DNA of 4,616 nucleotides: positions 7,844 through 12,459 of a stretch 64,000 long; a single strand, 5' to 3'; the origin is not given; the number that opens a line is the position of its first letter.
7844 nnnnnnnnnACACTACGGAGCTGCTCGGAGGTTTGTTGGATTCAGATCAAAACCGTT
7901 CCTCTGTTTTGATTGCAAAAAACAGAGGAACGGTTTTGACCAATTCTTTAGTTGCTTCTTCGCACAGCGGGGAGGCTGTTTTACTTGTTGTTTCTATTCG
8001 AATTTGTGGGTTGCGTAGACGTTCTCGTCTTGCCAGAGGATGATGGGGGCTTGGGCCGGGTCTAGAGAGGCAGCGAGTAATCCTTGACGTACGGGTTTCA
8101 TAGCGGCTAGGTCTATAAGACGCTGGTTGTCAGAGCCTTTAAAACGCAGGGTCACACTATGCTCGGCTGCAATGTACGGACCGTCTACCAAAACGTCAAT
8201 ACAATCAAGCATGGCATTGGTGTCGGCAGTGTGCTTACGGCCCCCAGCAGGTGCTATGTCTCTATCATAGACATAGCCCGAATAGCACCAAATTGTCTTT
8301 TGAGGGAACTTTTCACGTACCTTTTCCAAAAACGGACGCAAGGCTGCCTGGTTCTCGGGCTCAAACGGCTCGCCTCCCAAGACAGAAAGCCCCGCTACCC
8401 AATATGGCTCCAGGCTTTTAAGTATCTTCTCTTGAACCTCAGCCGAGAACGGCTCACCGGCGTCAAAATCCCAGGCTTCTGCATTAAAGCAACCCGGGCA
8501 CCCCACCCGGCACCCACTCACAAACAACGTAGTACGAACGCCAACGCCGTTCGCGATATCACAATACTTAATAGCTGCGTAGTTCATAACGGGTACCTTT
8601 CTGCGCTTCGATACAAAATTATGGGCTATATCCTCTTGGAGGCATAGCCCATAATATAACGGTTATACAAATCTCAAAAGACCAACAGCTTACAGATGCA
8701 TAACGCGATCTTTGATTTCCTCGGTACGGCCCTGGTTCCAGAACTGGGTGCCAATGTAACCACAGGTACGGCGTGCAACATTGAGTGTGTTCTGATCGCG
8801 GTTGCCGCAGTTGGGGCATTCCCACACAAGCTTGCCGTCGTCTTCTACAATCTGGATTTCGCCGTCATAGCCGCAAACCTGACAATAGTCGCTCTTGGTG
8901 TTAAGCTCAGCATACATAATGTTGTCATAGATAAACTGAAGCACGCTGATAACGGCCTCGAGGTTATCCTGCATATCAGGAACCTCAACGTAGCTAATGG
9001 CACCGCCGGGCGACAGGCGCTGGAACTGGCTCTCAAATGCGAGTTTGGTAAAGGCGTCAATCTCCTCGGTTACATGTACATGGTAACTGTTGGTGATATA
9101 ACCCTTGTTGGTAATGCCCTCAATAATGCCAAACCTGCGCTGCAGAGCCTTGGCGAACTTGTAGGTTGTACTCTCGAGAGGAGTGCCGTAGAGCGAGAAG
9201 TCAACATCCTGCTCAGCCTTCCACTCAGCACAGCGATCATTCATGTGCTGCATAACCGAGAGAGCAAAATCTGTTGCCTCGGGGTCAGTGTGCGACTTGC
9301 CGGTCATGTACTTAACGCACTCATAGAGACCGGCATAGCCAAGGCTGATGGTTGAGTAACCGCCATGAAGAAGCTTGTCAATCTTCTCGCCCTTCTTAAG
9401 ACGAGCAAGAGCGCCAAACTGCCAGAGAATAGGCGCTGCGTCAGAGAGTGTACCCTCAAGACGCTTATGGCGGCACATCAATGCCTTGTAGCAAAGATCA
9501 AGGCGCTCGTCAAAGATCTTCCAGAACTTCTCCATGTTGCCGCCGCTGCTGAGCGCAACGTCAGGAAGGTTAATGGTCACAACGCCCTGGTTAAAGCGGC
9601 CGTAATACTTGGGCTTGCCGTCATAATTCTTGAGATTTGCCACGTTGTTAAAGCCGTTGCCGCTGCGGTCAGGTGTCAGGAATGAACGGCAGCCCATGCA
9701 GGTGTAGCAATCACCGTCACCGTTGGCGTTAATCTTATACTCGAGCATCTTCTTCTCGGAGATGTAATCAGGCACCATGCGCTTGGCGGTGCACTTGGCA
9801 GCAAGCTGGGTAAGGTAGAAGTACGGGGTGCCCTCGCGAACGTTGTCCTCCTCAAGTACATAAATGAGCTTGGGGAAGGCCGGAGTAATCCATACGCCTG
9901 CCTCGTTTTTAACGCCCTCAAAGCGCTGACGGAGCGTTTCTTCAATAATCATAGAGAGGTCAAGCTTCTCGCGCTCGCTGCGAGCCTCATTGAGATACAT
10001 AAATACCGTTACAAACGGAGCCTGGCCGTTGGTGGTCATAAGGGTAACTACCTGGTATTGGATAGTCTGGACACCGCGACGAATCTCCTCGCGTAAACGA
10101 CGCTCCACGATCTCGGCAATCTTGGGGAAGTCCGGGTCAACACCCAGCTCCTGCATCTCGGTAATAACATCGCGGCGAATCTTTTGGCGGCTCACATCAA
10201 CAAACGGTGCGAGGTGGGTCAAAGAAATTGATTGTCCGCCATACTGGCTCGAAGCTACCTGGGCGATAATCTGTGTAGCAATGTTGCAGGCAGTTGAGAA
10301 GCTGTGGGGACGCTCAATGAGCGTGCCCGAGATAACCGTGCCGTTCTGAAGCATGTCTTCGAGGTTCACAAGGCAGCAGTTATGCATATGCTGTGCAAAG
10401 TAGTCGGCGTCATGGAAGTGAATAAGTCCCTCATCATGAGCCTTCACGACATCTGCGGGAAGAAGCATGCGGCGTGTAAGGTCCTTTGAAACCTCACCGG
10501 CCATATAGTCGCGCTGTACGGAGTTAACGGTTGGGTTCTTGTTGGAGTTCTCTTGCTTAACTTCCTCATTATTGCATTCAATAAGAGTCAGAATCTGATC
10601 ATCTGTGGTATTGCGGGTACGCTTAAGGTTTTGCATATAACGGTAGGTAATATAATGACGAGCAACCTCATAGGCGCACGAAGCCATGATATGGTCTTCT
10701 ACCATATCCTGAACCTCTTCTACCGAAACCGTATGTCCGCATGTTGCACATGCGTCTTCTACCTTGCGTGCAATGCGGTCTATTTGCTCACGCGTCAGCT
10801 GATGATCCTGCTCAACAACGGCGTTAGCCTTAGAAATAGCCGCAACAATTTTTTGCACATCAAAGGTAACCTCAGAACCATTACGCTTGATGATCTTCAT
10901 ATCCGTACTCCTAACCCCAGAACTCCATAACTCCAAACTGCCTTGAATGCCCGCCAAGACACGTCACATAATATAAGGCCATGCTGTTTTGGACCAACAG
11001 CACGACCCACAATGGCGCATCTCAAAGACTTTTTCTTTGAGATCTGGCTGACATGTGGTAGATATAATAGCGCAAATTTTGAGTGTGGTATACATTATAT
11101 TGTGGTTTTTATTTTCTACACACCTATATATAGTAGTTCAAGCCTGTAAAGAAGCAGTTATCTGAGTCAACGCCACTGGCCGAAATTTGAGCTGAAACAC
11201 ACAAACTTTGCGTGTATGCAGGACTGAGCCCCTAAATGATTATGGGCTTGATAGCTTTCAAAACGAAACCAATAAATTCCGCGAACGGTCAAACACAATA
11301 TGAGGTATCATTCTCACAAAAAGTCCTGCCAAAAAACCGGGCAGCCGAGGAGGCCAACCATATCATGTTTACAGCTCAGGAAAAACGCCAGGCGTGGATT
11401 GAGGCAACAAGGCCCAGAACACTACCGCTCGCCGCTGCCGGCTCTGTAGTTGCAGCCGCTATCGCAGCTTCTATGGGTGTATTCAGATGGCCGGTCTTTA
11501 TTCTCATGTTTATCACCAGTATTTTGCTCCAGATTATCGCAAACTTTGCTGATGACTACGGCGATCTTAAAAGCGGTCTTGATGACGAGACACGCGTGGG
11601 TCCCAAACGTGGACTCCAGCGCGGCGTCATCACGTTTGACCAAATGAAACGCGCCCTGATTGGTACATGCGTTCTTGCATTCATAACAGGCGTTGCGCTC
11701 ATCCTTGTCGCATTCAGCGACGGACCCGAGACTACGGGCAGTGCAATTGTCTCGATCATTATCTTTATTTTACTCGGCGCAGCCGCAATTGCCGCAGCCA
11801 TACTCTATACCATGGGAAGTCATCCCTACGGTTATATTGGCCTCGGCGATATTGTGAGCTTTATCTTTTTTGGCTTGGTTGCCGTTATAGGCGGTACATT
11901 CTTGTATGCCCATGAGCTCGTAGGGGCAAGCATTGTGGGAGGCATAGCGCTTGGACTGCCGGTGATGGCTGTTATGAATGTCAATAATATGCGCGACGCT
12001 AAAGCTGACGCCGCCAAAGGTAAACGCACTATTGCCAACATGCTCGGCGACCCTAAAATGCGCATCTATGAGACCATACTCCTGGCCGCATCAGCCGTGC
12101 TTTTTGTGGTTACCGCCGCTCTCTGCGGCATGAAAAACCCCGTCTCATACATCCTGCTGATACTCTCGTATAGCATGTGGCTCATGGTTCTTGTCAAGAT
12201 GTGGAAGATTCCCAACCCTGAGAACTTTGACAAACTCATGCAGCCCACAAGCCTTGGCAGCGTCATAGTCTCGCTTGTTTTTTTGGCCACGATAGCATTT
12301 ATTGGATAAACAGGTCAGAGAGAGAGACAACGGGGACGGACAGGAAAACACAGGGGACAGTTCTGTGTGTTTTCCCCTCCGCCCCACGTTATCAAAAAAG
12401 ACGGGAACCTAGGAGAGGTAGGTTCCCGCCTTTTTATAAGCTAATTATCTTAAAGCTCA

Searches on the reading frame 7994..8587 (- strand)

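Call 36: search_protein_families(library=pfam, proteins=[window:7994-8587:-], max_evalue=0.00001)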
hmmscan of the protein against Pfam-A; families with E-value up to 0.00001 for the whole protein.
window:7994-8587:- (197 aa): 1 family
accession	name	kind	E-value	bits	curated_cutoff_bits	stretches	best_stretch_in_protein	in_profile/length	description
PF13353.11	Fer4_12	-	9.1e-45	152.8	22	1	12-158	1-137/137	4Fe-4S single cluster domain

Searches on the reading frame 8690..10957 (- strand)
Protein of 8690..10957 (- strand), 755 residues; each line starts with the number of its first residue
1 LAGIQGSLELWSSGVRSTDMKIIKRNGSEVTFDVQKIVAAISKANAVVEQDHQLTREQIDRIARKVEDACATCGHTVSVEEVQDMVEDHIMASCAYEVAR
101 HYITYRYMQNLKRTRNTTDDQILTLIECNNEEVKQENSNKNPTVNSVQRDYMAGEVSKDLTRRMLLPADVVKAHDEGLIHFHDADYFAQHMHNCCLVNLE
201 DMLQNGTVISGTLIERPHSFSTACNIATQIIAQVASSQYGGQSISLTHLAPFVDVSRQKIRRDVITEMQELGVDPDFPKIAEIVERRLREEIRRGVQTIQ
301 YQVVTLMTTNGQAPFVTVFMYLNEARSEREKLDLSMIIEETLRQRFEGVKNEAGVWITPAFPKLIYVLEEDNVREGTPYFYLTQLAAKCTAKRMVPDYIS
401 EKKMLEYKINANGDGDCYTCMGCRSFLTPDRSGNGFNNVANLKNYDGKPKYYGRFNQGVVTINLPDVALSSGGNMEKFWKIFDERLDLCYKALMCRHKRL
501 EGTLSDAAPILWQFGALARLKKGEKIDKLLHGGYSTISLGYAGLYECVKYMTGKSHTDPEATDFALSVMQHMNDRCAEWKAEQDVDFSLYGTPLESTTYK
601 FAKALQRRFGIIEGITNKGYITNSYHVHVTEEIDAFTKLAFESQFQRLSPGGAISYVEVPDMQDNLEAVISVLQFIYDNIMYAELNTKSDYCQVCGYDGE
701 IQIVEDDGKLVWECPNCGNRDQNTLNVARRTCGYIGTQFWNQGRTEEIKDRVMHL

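Call 36: search_protein_families(library=pfam, proteins=[window:8690-10957:-], max_evalue=0.00001)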
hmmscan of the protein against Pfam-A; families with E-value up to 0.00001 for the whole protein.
window:8690-10957:- (755 aa): 3 families
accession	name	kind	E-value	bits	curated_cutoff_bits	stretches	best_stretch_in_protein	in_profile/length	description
PF13597.11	NRDD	-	1.6e-199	664.7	26.2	1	136-754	1-562/562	Anaerobic ribonucleoside-triphosphate reductase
PF03477.21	ATP-cone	-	5.5e-22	78.6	25.8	1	20-109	1-86/88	ATP cone domain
PF01228.26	Gly_radical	-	3.8e-19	69.6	22.2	1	630-736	2-103/106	Glycine radical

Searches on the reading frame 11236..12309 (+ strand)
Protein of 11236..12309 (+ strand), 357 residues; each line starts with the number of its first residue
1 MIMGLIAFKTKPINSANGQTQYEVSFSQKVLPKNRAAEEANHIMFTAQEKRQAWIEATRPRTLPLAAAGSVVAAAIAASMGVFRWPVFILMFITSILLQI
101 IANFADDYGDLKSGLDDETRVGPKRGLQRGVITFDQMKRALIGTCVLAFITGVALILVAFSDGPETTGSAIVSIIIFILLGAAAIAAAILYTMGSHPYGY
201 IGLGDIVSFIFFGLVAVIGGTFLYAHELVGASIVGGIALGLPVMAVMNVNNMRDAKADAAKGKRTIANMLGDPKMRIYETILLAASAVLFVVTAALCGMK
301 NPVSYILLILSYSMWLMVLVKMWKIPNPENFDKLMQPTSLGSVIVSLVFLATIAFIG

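Call 36: search_protein_families(library=pfam, proteins=[window:11236-12309:+], max_evalue=0.00001)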
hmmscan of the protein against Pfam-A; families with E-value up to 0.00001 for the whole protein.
window:11236-12309:+ (357 aa): 1 family
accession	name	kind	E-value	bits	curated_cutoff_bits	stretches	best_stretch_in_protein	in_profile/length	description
PF01040.23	UbiA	-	1.7e-26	93.5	34.2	1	70-335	4-244/250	UbiA prenyltransferase family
